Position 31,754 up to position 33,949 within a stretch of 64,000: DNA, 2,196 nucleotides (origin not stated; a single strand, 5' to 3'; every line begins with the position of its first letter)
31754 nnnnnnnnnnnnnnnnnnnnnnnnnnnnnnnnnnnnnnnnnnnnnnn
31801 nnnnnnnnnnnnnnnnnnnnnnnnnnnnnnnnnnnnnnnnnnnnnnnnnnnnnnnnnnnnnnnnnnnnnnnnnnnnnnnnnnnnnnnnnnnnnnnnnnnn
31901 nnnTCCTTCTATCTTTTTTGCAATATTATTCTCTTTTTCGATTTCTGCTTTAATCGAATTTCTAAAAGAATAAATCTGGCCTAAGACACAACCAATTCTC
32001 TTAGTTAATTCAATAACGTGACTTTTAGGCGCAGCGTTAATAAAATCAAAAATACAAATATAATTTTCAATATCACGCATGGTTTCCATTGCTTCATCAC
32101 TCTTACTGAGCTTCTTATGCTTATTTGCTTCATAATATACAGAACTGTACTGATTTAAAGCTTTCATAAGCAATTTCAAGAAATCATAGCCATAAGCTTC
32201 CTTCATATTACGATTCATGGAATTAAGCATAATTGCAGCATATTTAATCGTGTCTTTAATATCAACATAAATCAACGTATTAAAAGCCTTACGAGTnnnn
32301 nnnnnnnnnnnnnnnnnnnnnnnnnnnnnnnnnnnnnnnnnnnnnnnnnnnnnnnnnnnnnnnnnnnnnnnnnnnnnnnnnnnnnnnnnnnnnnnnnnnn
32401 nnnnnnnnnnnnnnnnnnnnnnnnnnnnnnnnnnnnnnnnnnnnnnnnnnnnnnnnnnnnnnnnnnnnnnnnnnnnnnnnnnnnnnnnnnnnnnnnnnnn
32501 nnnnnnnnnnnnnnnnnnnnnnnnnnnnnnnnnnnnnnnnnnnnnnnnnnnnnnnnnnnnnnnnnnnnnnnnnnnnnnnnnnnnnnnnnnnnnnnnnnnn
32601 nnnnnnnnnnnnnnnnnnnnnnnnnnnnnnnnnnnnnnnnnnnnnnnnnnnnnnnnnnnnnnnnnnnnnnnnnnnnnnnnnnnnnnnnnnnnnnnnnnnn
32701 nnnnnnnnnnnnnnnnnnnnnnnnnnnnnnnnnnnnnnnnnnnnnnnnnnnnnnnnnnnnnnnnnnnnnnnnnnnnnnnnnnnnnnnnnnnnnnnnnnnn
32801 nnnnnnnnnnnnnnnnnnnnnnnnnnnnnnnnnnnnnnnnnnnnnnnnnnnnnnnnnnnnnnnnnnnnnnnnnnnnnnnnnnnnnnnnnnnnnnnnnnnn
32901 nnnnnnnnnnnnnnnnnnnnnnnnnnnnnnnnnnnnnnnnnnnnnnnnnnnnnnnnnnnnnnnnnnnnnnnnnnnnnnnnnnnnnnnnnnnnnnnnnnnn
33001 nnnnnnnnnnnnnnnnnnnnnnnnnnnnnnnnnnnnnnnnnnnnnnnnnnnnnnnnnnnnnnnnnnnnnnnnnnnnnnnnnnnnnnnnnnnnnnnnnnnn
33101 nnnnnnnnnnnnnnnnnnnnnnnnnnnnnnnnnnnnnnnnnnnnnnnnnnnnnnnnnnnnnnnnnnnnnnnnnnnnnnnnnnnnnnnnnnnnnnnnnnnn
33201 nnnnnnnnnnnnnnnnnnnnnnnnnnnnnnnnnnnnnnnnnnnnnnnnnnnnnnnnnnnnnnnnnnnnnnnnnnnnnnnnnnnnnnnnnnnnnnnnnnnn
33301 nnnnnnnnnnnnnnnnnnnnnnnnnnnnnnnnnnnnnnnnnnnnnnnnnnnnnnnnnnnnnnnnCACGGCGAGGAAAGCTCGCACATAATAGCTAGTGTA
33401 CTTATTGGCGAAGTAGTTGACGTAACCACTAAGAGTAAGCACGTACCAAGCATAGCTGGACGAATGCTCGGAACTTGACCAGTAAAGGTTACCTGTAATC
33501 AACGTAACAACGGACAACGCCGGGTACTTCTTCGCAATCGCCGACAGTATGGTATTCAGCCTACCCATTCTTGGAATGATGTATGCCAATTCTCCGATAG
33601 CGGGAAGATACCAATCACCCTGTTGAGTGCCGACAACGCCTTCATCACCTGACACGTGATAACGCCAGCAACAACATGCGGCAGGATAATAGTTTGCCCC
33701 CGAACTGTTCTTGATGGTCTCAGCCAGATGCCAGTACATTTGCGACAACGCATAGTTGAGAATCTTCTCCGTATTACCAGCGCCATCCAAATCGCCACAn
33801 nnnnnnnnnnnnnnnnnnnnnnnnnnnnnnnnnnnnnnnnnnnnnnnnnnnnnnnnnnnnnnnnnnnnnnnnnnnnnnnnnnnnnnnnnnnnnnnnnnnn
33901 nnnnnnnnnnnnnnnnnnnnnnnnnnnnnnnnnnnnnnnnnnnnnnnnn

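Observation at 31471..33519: TR/VR comparison: 19–20 substitutions, every one at a template adenine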

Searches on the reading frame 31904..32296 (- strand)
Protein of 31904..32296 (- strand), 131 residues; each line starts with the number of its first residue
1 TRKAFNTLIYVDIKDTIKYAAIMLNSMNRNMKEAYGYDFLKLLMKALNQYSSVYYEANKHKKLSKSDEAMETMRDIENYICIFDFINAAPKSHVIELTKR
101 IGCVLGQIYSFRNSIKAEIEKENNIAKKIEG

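Call 66: predict_structure(alignment_id=A5)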
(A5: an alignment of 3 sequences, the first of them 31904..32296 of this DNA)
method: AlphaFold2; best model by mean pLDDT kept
length: 131 residues; sequences in the alignment: 3
mean_pLDDT: 92.4   pTM: 0.82
mean pLDDT of the five models: 92.4, 92.4, 91.1, 90.6, 90.4
residues with pLDDT >= 90: 114; 70-90: 10; 50-70: 7; < 50: 0
segments of 3 or more residues with pLDDT < 50: none
pLDDT, mean of each block of 10 residues (from residue 1): 73 96 95 96 95 92 95 96 95 96 94 94 86 67
secondary structure, 60 per line:
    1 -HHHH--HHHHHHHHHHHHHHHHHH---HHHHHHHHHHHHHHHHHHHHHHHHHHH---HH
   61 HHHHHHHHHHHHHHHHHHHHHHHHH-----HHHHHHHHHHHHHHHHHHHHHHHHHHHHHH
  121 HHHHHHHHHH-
elements in order: H2-5 H8-25 H29-55 H59-85 H91-130

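Call 69: fold_search(model_id=the predicted structure, library=pdb)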
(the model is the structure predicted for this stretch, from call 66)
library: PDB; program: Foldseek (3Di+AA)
matches with E <= 10: 520; with E <= 0.001: 0
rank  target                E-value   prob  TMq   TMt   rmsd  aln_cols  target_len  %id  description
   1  2gsc_B                1.3e-03  1.00  0.80  0.89   1.4       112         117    4  Crystal Structure of the Conserved Hypothetical Cytosolic Protein Xcc0516 from Xanthomonas campestris (released 2006-10-03)
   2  2gsc_D                2.5e-03  1.00  0.81  0.91   1.4       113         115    4  Crystal Structure of the Conserved Hypothetical Cytosolic Protein Xcc0516 from Xanthomonas campestris (released 2006-10-03)
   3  2gsc_E                3.8e-03  1.00  0.78  0.90   1.5       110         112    4  Crystal Structure of the Conserved Hypothetical Cytosolic Protein Xcc0516 from Xanthomonas campestris (released 2006-10-03)
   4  2gsc_C                4.3e-03  1.00  0.78  0.92   1.2       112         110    4  Crystal Structure of the Conserved Hypothetical Cytosolic Protein Xcc0516 from Xanthomonas campestris (released 2006-10-03)
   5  4dwl_D                8.4e-03  1.00  0.73  0.88   1.8       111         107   17  Avd molecule from Bordetella bacteriophage DGR (released 2013-02-27)
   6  8ube_D                8.4e-03  1.00  0.60  0.70   3.9       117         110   17  Diversity-generating retroelement (DGR) ribonucleoprotein reverse transcriptase - Resting State 1a (released 2024-10-23)
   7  4dwl_C                1.1e-02  1.00  0.74  0.88   1.7       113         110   17  Avd molecule from Bordetella bacteriophage DGR (released 2013-02-27)
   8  2gsc_A                1.3e-02  1.00  0.76  0.87   2.0       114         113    6  Crystal Structure of the Conserved Hypothetical Cytosolic Protein Xcc0516 from Xanthomonas campestris (released 2006-10-03)
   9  8ub7_E                1.3e-02  1.00  0.71  0.84   1.8       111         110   17  Diversity-generating retroelement (DGR) ribonucleoprotein reverse transcriptase - Active state (N-occupied) (released 2024-10-23)
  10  8ubb_D                1.5e-02  1.00  0.60  0.70   3.8       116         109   17  Diversity-generating retroelement (DGR) ribonucleoprotein reverse transcriptase - Active State (N-empty) 1b (released 2024-10-23)
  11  4dwl_B                2.7e-02  1.00  0.71  0.84   2.2       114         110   16  Avd molecule from Bordetella bacteriophage DGR (released 2013-02-27)
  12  8ub7_B                2.8e-02  1.00  0.72  0.77   1.8       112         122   17  Diversity-generating retroelement (DGR) ribonucleoprotein reverse transcriptase - Active state (N-occupied) (released 2024-10-23)
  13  8ub8_C                2.8e-02  1.00  0.62  0.70   3.0       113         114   19  Diversity-generating retroelement (DGR) ribonucleoprotein reverse transcriptase - Pre-active State 1a (released 2024-10-23)
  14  4dwl_A                3.5e-02  1.00  0.72  0.85   1.9       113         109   17  Avd molecule from Bordetella bacteriophage DGR (released 2013-02-27)
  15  4dwl_E                4.7e-02  1.00  0.66  0.77   2.9       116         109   15  Avd molecule from Bordetella bacteriophage DGR (released 2013-02-27)
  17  8ub7_C                6.6e-02  1.00  0.68  0.78   2.8       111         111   18  Diversity-generating retroelement (DGR) ribonucleoprotein reverse transcriptase - Active state (N-occupied) (released 2024-10-23)
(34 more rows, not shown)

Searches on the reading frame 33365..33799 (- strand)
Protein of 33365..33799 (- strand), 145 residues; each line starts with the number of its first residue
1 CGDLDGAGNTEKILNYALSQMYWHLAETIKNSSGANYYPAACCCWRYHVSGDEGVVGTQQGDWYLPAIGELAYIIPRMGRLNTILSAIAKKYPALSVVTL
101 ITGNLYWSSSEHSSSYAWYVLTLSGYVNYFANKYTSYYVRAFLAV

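Call 86: find_homologous_proteins(query=window:33365-33799:-, max_evalue=1e-20)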
Query seq(145 aa) (145 aa): 12 proteins with E <= 1e-20 among 41 candidates.
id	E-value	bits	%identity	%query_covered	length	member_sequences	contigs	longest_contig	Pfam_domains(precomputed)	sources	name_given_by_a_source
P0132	7.5e-30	122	54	89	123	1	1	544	PF07603.18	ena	-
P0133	3.0e-29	120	50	99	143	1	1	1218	PF07603.18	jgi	jgi:hypothetical protein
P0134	1.3e-28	118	45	99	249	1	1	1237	-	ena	-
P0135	4.1e-28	116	45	99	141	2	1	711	PF07603.18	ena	-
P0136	6.8e-28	115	47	99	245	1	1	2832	-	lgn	-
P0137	7.0e-28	115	50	99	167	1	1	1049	PF07603.18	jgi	jgi:hypothetical protein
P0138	8.4e-28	115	43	99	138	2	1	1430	PF07603.18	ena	-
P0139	9.4e-26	109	46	99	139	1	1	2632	PF07603.18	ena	-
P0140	3.2e-25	107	45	99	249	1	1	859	-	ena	-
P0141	3.4e-25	107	41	99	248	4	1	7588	-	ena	-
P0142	5.7e-22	96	37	99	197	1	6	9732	-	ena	-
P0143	9.3e-21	92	42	75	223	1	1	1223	-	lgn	-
